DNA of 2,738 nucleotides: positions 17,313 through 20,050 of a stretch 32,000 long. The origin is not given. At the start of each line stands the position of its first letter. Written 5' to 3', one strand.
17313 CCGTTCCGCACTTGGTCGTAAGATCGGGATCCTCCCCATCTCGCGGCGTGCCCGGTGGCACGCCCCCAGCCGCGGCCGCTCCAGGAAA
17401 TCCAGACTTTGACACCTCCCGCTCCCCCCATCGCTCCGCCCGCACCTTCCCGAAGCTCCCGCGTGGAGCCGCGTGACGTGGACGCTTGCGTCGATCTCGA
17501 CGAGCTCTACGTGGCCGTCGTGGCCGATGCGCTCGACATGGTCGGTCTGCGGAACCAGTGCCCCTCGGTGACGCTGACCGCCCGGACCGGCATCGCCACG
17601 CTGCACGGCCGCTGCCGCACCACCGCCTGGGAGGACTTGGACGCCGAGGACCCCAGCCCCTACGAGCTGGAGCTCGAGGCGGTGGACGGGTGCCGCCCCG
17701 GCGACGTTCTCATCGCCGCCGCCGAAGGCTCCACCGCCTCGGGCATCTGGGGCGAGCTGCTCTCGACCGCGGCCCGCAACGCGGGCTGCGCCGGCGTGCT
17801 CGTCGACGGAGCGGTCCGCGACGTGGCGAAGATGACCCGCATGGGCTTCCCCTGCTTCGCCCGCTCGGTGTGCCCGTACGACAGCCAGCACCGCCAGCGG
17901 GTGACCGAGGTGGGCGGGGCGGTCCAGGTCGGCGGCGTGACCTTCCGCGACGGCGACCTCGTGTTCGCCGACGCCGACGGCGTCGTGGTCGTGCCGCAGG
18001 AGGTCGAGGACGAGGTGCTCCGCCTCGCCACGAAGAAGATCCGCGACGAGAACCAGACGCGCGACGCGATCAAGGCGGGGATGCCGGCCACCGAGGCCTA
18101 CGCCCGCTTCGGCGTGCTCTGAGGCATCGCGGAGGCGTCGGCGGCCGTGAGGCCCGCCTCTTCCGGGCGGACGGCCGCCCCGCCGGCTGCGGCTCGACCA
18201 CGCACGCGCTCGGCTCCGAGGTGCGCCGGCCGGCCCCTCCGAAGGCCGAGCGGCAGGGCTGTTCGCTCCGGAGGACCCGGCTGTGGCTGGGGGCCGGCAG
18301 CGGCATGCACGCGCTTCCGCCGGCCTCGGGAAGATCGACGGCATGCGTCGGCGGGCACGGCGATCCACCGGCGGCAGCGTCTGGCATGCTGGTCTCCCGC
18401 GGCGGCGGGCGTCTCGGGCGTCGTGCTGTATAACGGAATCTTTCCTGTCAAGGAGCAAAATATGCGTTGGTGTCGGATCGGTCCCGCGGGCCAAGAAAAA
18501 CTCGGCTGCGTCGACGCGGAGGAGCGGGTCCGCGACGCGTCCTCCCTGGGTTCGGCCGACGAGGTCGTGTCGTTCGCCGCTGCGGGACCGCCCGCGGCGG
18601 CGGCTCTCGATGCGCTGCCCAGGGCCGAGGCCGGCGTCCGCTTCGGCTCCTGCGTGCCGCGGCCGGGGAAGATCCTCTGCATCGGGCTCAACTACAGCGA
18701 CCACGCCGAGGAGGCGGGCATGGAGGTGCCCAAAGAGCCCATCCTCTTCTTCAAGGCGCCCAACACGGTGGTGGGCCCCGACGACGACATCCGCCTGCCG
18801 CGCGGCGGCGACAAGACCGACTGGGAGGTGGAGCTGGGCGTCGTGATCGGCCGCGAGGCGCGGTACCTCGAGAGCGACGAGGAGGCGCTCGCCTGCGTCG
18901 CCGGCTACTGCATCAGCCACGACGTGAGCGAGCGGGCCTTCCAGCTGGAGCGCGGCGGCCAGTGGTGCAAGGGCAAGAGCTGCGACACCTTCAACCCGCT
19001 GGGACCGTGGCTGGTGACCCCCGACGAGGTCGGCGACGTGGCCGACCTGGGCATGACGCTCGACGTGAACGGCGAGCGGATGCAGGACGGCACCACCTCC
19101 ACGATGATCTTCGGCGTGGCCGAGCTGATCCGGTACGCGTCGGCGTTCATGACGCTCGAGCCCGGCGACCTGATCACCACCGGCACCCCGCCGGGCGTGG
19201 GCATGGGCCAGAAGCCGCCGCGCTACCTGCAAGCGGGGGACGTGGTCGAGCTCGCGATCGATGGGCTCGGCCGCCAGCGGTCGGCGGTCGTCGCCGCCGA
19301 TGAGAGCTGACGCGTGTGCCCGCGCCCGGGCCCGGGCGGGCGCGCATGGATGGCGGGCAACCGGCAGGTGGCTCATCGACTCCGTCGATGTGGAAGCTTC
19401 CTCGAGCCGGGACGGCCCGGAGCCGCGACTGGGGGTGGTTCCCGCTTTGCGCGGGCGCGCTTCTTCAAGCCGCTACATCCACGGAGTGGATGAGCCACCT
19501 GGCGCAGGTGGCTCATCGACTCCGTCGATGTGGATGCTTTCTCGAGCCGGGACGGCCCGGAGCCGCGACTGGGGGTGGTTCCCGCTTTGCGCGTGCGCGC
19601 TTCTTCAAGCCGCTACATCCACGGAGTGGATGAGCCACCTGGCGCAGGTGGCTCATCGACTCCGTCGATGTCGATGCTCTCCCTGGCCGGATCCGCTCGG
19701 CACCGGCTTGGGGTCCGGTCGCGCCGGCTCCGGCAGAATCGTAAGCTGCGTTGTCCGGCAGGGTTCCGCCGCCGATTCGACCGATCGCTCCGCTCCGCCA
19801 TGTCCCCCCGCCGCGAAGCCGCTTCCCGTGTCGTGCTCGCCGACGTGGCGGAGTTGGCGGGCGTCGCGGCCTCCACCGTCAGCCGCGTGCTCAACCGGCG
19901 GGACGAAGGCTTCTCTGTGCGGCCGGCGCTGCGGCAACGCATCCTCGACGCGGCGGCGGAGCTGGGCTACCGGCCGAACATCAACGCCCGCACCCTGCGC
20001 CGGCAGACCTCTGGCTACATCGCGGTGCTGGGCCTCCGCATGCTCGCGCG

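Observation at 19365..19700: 140-bp structured tandem repeat with inverted-repeat arms that also self-fold, between the FAH-family and LacI genes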

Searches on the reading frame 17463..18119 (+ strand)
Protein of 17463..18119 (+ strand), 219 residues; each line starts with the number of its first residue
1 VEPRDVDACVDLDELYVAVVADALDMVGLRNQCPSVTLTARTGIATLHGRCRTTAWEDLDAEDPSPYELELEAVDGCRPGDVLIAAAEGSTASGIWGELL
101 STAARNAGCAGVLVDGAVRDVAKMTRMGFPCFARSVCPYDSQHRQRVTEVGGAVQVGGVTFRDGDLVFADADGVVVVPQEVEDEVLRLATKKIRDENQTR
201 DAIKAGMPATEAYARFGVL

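Call 66: search_protein_families(library=pfam, proteins=[window:17463-18119:+], max_evalue=0.00001)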
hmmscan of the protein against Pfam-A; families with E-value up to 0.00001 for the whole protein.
window:17463-18119:+ (219 aa): 1 family
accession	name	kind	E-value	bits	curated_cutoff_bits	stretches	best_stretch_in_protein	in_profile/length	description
PF03737.21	RraA-like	-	1.1e-33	117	24.5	1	18-176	2-152/152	Aldolase/RraA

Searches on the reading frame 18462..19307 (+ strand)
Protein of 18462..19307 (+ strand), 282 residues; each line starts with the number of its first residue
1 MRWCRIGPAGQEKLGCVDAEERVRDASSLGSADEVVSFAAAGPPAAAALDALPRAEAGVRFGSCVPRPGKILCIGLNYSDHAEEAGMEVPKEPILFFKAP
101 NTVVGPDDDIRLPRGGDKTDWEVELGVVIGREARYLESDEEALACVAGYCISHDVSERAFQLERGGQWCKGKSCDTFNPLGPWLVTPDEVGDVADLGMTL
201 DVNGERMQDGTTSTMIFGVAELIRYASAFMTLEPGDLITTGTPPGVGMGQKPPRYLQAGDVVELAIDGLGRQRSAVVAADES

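Call 13: search_protein_families(library=pfam, proteins=[window:18467-19300:+])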
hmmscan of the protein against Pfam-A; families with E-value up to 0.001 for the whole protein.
window:18467-19300:+ (278 aa): 0 families

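Call 37: find_encoding_contigs(protein=window:18462-19307:+, flank=10000, max_places=10)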
Protein window:18462-19307:+ (282 aa): 2 contigs read that carry it; 2 places shown.
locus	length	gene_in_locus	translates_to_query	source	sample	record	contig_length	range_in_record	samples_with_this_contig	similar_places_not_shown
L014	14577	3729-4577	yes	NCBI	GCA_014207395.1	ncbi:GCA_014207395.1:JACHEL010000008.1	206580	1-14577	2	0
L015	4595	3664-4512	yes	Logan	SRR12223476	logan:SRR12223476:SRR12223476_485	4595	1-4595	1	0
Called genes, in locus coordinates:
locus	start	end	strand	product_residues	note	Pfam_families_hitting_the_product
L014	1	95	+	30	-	?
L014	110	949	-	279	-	PF08450:SGL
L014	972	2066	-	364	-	PF12715:Abhydrolase_7, PF05448:AXE1 (weak)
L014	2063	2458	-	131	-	PF01042:Ribonuc_L-PSP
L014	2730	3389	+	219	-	PF03737:RraA-like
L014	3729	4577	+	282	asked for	PF01557:FAA_hydrolase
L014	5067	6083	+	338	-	PF00356:LacI, PF13377:Peripla_BP_3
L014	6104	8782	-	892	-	PF14870:PSII_BNR (faint), PF25852:DUF6242_C (faint), PF02012:BNR (faint), PF15902:Sortilin-Vps10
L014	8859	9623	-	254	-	PF07963:N_methyl, PF07596:SBP_bac_10 (faint)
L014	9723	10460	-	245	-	-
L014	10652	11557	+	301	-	PF00251:Glyco_hydro_32N, PF04616:Glyco_hydro_43 (faint)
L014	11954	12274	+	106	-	-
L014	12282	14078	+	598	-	PF00331:Glyco_hydro_10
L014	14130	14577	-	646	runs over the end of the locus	PF07940:Hepar_II_III_C (weak)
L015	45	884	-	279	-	PF08450:SGL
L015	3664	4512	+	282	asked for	PF01557:FAA_hydrolase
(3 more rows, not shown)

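Call 66: search_protein_families(library=pfam, proteins=[window:18462-19307:+], max_evalue=0.00001)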
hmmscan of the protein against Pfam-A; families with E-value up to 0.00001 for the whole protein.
window:18462-19307:+ (282 aa): 1 family
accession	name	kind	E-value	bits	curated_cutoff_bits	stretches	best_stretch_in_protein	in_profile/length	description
PF01557.24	FAA_hydrolase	-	2.8e-75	253.1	23.9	1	70-277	1-214/214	Fumarylacetoacetate (FAA) hydrolase C-terminal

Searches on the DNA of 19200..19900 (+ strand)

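Call 5: search_rna_families(source=window, start=19200, end=19900, threshold=evalue, max_evalue=10)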
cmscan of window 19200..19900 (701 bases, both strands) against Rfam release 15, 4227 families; matches with E-value up to 10: 25.
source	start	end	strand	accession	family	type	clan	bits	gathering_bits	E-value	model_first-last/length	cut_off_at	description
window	19463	19546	+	RF03645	mir-9080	Gene; miRNA;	-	35.8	100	5.6e-06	1-108/108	no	mir-9080 microRNA precursor family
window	19615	19671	+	RF03645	mir-9080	Gene; miRNA;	-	30.4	100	0.0002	16-93/108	no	mir-9080 microRNA precursor family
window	19475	19531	+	RF03506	mir-587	Gene; miRNA;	-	28.8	80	0.00055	1-74/74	no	mir-587 microRNA precursor family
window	19615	19671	+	RF03506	mir-587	Gene; miRNA;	-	28.8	80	0.00055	1-74/74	no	mir-587 microRNA precursor family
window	19473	19533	+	RF04159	MIR1437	Gene; miRNA;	-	26.1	168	0.034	1-192/192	no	MIR1437 microRNA precursor family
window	19472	19534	+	RF04141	MIR8622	Gene; miRNA;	-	25.8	197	0.015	1-212/212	no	MIR8622 microRNA precursor family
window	19615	19671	+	RF03686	mir-9424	Gene; miRNA;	-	25.1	90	0.0079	1-68/68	no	mir-9424 microRNA precursor family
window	19615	19671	-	RF03686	mir-9424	Gene; miRNA;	-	25.1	90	0.0079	1-68/68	no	mir-9424 microRNA precursor family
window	19610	19674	-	RF04141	MIR8622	Gene; miRNA;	-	24.4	197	0.03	1-212/212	no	MIR8622 microRNA precursor family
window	19514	19560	+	RF01068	Guanidine-II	Cis-reg; riboswitch;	-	23.3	32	0.02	1-48/48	no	Guanidine-II riboswitch aptamer (mini-ykkC)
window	19374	19420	+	RF01068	Guanidine-II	Cis-reg; riboswitch;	-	23.2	32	0.021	1-48/48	no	Guanidine-II riboswitch aptamer (mini-ykkC)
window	19677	19738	-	RF03961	mir-9033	Gene; miRNA;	-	19.9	100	0.27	1-72/72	no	mir-9033 microRNA precursor family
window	19480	19525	-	RF04057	MIR1432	Gene; miRNA;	-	19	90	1.1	1-89/89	no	MIR1432 microRNA precursor family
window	19620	19665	-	RF04057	MIR1432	Gene; miRNA;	-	19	90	1.1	1-89/89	no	MIR1432 microRNA precursor family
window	19281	19298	-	RF01074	RF_site1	Cis-reg; frameshift_element;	-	17.6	40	1.7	13-30/40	no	Putative RNA-dependent RNA polymerase ribosomal frameshift site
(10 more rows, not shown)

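Call 33: search_dna_similar(query=window:19340-19720:+, collection=plasmids, mode=distant, max_evalue=0.01)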
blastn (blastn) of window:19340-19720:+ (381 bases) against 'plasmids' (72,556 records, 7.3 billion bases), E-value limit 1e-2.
No match.

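Call 34: search_dna_similar(query=window:19340-19720:+, collection=phages, mode=distant, max_evalue=0.01)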
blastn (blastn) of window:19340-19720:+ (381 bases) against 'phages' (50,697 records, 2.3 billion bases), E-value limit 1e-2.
No match.

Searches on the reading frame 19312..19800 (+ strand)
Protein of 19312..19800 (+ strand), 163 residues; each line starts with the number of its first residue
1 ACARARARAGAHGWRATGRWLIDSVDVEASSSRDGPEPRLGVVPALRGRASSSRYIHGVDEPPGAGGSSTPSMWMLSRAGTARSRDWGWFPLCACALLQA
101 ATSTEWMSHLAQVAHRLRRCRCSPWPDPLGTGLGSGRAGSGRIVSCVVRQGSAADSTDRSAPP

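Call 58: search_protein_families(library=pfam, max_evalue=10, proteins=[window:19312-19800:+])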
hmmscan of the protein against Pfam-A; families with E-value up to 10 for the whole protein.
seq(163 aa): 0 families

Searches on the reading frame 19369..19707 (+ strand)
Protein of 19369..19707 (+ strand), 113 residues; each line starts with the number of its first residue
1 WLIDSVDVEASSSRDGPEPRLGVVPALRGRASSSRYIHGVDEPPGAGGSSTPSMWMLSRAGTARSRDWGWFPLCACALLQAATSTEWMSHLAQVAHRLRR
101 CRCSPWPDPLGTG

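Call 31: find_homologous_proteins(query=window:19369-19707:+, max_evalue=10)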
Query seq(113 aa): 150 candidates shared short words with the query, none scored E <= 10.
